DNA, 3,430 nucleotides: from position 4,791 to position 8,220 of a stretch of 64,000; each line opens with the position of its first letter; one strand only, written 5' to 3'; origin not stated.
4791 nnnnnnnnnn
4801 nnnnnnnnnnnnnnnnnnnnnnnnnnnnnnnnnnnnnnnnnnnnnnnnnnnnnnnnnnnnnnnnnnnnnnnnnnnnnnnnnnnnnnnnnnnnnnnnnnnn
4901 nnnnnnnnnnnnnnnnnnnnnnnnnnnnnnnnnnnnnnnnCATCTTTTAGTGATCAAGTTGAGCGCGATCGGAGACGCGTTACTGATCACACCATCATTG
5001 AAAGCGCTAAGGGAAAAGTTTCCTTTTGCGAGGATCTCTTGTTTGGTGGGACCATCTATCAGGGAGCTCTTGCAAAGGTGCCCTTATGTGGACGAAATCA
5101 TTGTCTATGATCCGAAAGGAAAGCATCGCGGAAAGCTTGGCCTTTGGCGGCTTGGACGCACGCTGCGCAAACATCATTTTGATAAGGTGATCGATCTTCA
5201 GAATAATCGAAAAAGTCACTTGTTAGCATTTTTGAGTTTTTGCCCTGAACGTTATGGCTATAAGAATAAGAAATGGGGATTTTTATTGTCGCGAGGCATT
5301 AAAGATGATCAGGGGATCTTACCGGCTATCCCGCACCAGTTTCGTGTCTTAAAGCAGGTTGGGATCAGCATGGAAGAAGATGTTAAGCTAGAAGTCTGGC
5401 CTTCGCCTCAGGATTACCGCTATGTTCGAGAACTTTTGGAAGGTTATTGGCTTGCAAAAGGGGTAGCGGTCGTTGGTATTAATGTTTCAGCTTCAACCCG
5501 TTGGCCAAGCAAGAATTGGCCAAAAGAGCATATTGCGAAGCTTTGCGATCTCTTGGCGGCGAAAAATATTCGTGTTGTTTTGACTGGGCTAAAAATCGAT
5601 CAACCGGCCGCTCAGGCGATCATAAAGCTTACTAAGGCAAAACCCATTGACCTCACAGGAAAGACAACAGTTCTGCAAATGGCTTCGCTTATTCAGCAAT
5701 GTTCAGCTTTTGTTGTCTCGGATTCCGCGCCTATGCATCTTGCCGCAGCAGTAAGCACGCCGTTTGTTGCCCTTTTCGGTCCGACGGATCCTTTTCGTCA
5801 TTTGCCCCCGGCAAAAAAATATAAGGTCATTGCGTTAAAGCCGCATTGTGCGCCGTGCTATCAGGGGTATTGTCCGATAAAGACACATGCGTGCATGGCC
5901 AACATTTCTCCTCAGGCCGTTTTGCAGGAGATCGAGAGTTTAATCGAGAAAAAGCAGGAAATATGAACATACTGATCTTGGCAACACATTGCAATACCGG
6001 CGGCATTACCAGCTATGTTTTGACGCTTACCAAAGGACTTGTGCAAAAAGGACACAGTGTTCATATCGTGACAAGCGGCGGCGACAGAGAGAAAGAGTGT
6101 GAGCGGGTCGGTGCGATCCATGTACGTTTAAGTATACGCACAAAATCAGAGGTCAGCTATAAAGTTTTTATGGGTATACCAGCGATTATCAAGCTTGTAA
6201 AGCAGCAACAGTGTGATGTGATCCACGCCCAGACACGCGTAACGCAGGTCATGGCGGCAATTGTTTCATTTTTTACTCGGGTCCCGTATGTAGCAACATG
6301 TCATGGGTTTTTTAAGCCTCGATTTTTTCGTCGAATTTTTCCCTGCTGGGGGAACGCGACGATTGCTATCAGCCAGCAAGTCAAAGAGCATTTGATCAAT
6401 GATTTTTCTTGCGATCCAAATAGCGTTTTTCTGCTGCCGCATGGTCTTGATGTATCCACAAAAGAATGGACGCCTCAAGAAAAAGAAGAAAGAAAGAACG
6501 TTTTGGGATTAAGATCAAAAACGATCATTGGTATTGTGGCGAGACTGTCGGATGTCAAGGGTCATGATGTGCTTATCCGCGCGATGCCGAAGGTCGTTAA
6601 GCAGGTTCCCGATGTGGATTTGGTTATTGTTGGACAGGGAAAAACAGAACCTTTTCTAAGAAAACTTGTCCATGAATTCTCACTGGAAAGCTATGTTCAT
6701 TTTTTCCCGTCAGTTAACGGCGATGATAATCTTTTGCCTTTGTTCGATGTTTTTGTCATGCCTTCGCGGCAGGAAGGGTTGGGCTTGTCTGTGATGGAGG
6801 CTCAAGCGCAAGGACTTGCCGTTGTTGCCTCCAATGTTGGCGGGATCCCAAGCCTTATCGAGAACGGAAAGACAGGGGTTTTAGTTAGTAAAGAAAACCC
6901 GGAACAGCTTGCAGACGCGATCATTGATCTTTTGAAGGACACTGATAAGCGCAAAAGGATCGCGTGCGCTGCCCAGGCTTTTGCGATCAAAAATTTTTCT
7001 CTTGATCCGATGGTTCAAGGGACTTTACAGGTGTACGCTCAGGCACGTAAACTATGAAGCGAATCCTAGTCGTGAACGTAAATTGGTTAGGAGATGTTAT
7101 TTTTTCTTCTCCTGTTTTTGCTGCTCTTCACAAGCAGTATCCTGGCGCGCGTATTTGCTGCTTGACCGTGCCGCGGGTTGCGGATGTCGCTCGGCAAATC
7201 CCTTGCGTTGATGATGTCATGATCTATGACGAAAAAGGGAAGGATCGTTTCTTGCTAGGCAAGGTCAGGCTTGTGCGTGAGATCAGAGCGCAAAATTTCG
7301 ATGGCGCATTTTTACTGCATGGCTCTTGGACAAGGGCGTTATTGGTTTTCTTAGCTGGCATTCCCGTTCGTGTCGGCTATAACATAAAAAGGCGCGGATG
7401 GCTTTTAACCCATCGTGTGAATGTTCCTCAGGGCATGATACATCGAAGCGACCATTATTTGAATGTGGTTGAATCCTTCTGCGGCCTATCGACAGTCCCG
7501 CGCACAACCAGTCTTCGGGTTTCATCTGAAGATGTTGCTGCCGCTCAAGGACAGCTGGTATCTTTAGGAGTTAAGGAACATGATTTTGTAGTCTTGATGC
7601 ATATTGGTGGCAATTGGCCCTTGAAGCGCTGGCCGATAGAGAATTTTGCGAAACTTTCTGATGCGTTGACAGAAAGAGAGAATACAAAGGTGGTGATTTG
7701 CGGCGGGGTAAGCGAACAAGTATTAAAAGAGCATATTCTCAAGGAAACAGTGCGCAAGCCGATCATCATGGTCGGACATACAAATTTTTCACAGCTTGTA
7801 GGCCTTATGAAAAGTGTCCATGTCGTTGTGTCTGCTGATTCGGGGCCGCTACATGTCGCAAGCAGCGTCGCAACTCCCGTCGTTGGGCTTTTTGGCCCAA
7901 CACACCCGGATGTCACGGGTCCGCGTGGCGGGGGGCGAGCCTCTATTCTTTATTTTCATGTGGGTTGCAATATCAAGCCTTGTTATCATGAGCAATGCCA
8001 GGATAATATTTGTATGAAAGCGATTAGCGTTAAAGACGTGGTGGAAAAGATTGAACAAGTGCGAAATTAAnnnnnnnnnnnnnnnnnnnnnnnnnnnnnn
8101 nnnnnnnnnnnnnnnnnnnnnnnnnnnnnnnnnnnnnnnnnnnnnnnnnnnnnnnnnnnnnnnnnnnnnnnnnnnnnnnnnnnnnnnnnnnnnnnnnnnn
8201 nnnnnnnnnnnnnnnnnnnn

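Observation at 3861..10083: Unusual LPS-core glycosyltransferase array: a GT4-GT9 fusion, a paralogous GT4 and three further GT9 heptosyltransferases in tandem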

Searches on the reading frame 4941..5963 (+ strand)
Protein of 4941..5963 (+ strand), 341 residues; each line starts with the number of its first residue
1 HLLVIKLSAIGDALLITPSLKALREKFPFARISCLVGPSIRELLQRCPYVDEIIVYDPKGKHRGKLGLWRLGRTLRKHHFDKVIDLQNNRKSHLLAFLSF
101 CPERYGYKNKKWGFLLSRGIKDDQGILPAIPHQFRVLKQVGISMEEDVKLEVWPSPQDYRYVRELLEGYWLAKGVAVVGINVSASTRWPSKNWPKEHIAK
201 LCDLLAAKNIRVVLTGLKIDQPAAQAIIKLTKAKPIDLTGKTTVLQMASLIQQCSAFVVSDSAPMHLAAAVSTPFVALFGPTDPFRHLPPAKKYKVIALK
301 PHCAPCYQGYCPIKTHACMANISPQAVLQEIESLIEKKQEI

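Call 82: search_solved_structures(query=window:4941-5963:+, max_evalue=10, show_alignments=1)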
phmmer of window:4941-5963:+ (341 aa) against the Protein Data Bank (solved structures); distinct sequences matched with E-value up to 10: 16.
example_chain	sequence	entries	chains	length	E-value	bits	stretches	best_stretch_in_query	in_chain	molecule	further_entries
3tov_A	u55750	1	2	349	1.6e-34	123.1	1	3-289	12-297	Glycosyl transferase family 9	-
1psw_A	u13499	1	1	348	1.9e-30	109.6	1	2-337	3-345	ADP-HEPTOSE LPS HEPTOSYLTRANSFERASE II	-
6dfe_A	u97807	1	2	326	1e-07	34.9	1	181-284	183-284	ADP-heptose--LPS heptosyltransferase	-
2gt1_A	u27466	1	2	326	1e-07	34.9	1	181-284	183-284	Lipopolysaccharide heptosyltransferase-1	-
2h1f_A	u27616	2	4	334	1.1e-07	34.8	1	181-284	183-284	Lipopolysaccharide heptosyltransferase-1 | Lipopolysaccharide heptosyltransferase 1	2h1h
7eu3_6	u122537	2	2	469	0.011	18.3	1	11-108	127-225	Photosynthetic NDH subunit of subcomplex B1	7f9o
4xl5_C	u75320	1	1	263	0.019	17.6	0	7-34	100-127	bGFP-A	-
4zv6_A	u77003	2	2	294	0.049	16.2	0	7-34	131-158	AlphaRep-7 | alpha-Rep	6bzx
6ft5_A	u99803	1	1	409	0.12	14.9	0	5-34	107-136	alphaRep A3_A3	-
6fsq_A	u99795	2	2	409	0.18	14.4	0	5-34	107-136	alphaRep A3_bGFPD | A3_bGFPD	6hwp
9sah_A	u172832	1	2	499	0.35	13.4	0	7-35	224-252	E4-NB2 synthetic fusion protein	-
1z07_A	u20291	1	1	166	0.52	12.8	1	144-227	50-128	Ras-related protein Rab-5C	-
1huq_A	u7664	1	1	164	0.65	12.5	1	145-227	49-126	RAB5C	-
9grx_1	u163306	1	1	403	0.85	12.1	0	241-298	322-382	Photosynthetic NDH subunit of subcomplex B 1, chloroplastic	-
9rhz_A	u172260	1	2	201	0.95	12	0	5-34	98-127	ALPHAREP bE5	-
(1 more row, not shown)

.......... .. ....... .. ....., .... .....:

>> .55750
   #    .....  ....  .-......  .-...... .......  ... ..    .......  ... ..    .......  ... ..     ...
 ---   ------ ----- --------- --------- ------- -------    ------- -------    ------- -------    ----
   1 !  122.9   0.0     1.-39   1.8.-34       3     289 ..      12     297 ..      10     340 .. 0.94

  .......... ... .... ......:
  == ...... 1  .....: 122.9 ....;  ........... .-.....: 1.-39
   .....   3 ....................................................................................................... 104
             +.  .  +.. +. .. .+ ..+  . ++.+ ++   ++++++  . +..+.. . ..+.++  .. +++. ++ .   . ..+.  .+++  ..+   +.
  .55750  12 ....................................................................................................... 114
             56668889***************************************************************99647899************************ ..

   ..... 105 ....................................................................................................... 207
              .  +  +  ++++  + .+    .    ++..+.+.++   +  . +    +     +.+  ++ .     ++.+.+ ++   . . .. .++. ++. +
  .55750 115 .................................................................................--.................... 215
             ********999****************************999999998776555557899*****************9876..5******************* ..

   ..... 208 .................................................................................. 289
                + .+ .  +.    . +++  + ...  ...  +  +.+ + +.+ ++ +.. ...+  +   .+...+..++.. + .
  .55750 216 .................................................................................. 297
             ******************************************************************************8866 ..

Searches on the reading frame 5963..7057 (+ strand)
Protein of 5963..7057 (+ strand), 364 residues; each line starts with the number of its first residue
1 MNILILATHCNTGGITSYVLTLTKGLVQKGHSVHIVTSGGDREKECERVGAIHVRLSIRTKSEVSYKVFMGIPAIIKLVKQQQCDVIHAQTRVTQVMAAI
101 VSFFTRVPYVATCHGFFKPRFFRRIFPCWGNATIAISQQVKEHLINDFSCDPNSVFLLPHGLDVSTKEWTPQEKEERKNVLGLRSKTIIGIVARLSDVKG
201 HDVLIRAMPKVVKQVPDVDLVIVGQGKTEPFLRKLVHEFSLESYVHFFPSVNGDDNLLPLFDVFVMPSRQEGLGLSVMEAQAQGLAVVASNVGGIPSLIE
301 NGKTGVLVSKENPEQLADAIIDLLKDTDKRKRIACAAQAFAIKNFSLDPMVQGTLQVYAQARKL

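Call 4: search_protein_families(library=pfam, proteins=[window:5963-7057:+], max_evalue=0.01)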
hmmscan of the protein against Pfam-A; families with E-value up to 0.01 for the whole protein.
window:5963-7057:+ (364 aa): 7 families
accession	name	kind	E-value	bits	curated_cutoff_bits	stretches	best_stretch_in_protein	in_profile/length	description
PF00534.26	Glycos_transf_1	-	6.2e-42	143.5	26.4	1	175-338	3-170/172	Glycosyl transferases group 1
PF13692.12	Glyco_trans_1_4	-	2.4e-37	128.8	27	1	187-326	2-142/142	Glycosyl transferases group 1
PF13439.12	Glyco_transf_4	-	1.3e-25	90.9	28.5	1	13-165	2-169/170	Glycosyltransferase Family 4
PF13579.12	Glyco_trans_4_4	-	5.9e-13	49.9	29.7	1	13-159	1-156/158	Glycosyl transferase 4-like domain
PF20706.3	GT4-conflict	-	8.3e-13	48.5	26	1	154-334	173-365/385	Family 4 Glycosyltransferase in conflict systems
PF13477.12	Glyco_trans_4_2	-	1.1e-09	39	23.4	1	18-115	12-108/139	Glycosyl transferase 4-like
PF13524.12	Glyco_trans_1_2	-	1.5e-05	25.4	25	1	270-348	60-136/144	Glycosyl transferase-like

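Call 7: search_protein_families(library=ncbifam, proteins=[window:5963-7057:+], max_evalue=0.001)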
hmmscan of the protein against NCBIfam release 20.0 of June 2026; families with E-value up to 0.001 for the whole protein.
window:5963-7057:+ (364 aa): 46 families (the best 25 are shown)
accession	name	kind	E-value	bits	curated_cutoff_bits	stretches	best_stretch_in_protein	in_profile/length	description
TIGR03088.1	stp2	hypoth_equivalog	9.2e-39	133.5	409.05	1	9-360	10-372/374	TIGR03088 family PEP-CTERM/XrtA system glycosyltransferase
TIGR03449.1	mycothiol_MshA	equivalog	2.2e-37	128.9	462.5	1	134-362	169-404/406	D-inositol-3-phosphate glycosyltransferase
NF041876.1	EPS_EpsE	equivalog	2.5e-35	122.5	400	1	74-347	104-382/389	exopolysaccharide biosynthesis GT4 family glycosyltransferase EpsE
TIGR03999.1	thiol_BshA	equivalog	2.5e-34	118.8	273.7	1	135-361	150-373/375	N-acetyl-alpha-D-glucosaminyl L-malate synthase BshA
TIGR04063.1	stp3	hypoth_equivalog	2.6e-32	112.2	442.05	1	136-361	164-395/397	TIGR04063 family PEP-CTERM/XrtA system glycosyltransferase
TIGR02149.1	glgA_Coryne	subfamily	1.4e-25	90.2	302.4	1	131-359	146-388/391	glycogen synthase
TIGR04157.1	glyco_rSAM_CFB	subfamily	7.4e-23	81.2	400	1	131-356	171-404/406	TIGR04157 family glycosyltransferase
NF038295.1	EPS_HpsP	equivalog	1.1e-21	77.4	550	1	87-360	98-386/388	hormogonium polysaccharide biosynthesis glycosyltransferase HpsP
NF049988.1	MGlcDAGSynMgs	equivalog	1.2e-21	77.5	400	2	157-359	180-385/398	alpha-monoglucosyldiacylglycerol synthase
TIGR04047.1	MSMEG_0565_glyc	hypoth_equivalog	1.7e-21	76.8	259.85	1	17-359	16-372/373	MSMEG_0565 family glycosyltransferase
NF047684.1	TeichurnBiosyTuaC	equivalog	8.9e-21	74.3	550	1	79-345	102-373/391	teichuronic acid biosynthesis protein TuaC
TIGR02095.1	glgA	subfamily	5.4e-20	71.5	328.45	1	173-360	274-476/477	glycogen/starch synthase, ADP-glucose type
NF047880.1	glyco_SdgA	exception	8.2e-20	70.8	800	1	186-337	316-467/488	serine-aspartate repeat adhesin O-glycosyltransferase SdgA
NF038011.1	PelF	equivalog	1e-19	71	100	1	131-339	259-470/489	GT4 family glycosyltransferase PelF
NF046085.1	XrtY_assoc_Gly1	equivalog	6.9e-17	61.4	400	1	150-360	179-383/387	XrtY-associated glycosyltransferase XYAG1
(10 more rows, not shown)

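Call 25: search_solved_structures(query=window:5963-7054:+, max_evalue=1e-15, show_alignments=1)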
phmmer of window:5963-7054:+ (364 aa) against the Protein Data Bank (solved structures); distinct sequences matched with E-value up to 1e-15: 11.
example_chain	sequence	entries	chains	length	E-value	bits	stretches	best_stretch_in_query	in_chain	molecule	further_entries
7mi0_A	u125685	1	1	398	4.6e-33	118.1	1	10-361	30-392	Glycosyltransferase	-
3okc_A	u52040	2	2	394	4.2e-24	88.6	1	136-352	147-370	GDP-mannose-dependent alpha-(1-6)-phosphatidylinositol monomannoside mannosyltransferase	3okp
3oka_A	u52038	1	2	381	5.3e-24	88.3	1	136-348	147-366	GDP-mannose-dependent alpha-(1-6)-phosphatidylinositol monomannoside mannosyltransferase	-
3c4q_A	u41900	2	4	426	2.3e-22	82.9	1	135-335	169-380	Predicted glycosyltransferases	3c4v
3c48_A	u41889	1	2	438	2.6e-22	82.7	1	135-335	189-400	Predicted glycosyltransferases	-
4xso_B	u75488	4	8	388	2.7e-20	76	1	72-349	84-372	Alr3699 protein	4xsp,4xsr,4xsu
6tvp_A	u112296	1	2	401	1.4e-19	73.7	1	84-360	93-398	Alpha-maltose-1-phosphate synthase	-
2jjm_A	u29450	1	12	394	3e-19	72.6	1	12-352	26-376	GLYCOSYL TRANSFERASE, GROUP 1 FAMILY PROTEIN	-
3mbo_A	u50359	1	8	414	3.7e-19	72.3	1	12-352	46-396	Glycosyltransferase, group 1 family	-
7qsg_A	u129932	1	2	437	5.7e-16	61.8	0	83-361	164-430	D-inositol 3-phosphate glycosyltransferase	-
5i45_A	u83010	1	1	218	6.9e-16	61.6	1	160-360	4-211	Glycosyl transferases group 1 family protein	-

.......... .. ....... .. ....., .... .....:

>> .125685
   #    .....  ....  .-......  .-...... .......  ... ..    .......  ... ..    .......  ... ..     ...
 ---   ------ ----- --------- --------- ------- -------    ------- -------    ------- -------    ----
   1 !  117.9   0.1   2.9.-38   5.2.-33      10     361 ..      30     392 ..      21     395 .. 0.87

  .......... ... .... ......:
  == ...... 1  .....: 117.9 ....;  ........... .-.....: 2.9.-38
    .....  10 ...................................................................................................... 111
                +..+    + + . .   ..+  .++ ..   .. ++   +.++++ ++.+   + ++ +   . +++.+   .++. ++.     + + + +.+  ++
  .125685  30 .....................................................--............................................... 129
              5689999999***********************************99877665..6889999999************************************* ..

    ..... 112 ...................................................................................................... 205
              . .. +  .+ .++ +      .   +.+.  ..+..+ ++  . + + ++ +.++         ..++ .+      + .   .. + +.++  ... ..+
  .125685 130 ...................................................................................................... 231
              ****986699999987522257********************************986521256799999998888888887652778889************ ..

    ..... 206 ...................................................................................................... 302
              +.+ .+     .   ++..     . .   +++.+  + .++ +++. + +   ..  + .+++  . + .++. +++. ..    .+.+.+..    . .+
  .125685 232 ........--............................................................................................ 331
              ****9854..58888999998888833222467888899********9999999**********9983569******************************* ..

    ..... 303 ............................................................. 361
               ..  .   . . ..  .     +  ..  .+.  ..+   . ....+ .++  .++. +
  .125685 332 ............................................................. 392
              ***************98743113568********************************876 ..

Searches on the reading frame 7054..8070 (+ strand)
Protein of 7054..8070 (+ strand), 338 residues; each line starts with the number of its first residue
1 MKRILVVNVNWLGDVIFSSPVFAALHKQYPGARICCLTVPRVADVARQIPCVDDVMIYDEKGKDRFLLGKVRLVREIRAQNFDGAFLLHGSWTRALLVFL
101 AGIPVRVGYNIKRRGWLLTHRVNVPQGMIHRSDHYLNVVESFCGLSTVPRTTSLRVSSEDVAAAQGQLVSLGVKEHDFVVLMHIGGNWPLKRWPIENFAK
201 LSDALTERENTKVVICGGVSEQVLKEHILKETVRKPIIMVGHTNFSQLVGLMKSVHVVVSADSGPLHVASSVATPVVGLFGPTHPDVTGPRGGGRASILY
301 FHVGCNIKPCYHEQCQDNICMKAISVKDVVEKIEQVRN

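Call 4: search_protein_families(library=pfam, proteins=[window:7054-8070:+], max_evalue=0.01)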
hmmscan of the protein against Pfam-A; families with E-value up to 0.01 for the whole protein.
window:7054-8070:+ (338 aa): 2 families
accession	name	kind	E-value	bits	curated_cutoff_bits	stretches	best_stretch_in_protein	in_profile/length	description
PF01075.23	Glyco_transf_9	-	3.8e-39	134.9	22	1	72-315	3-241/247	Glycosyltransferase family 9 (heptosyltransferase)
PF00534.26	Glycos_transf_1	-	3.3e-05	23.9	26.4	1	195-260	34-98/172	Glycosyl transferases group 1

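Call 7: search_protein_families(library=ncbifam, proteins=[window:7054-8070:+], max_evalue=0.001)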
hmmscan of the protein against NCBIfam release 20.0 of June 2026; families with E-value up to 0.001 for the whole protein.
window:7054-8070:+ (338 aa): 6 families
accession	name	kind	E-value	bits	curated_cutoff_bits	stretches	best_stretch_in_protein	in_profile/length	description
TIGR02195.1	heptsyl_trn_II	equivalog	8.4e-50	169.8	134.6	1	3-336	1-337/339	lipopolysaccharide heptosyltransferase II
NF007742.0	PRK10422.1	equivalog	1.2e-29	103.3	467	1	2-336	6-342/352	lipopolysaccharide core heptosyltransferase RfaQ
NF008162.0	PRK10916.1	equivalog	5.1e-29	101.5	569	1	3-291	2-298/348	ADP-heptose--LPS heptosyltransferase RfaF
TIGR02201.1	heptsyl_trn_III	equivalog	4.1e-27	95.1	170.2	1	3-290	1-296/344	putative lipopolysaccharide heptosyltransferase III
TIGR02193.1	heptsyl_trn_I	equivalog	4.7e-22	78.6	185.3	1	3-335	1-318/320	lipopolysaccharide heptosyltransferase I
NF008204.0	PRK10964.1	equivalog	2.6e-09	36.6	437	1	3-293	2-292/322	lipopolysaccharide heptosyltransferase RfaC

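Call 27: search_solved_structures(query=window:7054-8067:+, max_evalue=0.00001)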
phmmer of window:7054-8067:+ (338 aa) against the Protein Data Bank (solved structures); distinct sequences matched with E-value up to 0.00001: 5.
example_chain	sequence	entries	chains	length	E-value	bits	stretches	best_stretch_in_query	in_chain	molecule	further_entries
3tov_A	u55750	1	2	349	3.1e-33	118.3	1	2-292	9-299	Glycosyl transferase family 9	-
1psw_A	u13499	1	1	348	1.6e-21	79.7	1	3-292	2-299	ADP-HEPTOSE LPS HEPTOSYLTRANSFERASE II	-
2gt1_A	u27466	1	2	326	6.1e-06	28.5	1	3-293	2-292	Lipopolysaccharide heptosyltransferase-1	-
6dfe_A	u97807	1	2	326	6.1e-06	28.5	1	3-293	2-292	ADP-heptose--LPS heptosyltransferase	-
2h1f_A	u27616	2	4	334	6.6e-06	28.4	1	3-293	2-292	Lipopolysaccharide heptosyltransferase-1 | Lipopolysaccharide heptosyltransferase 1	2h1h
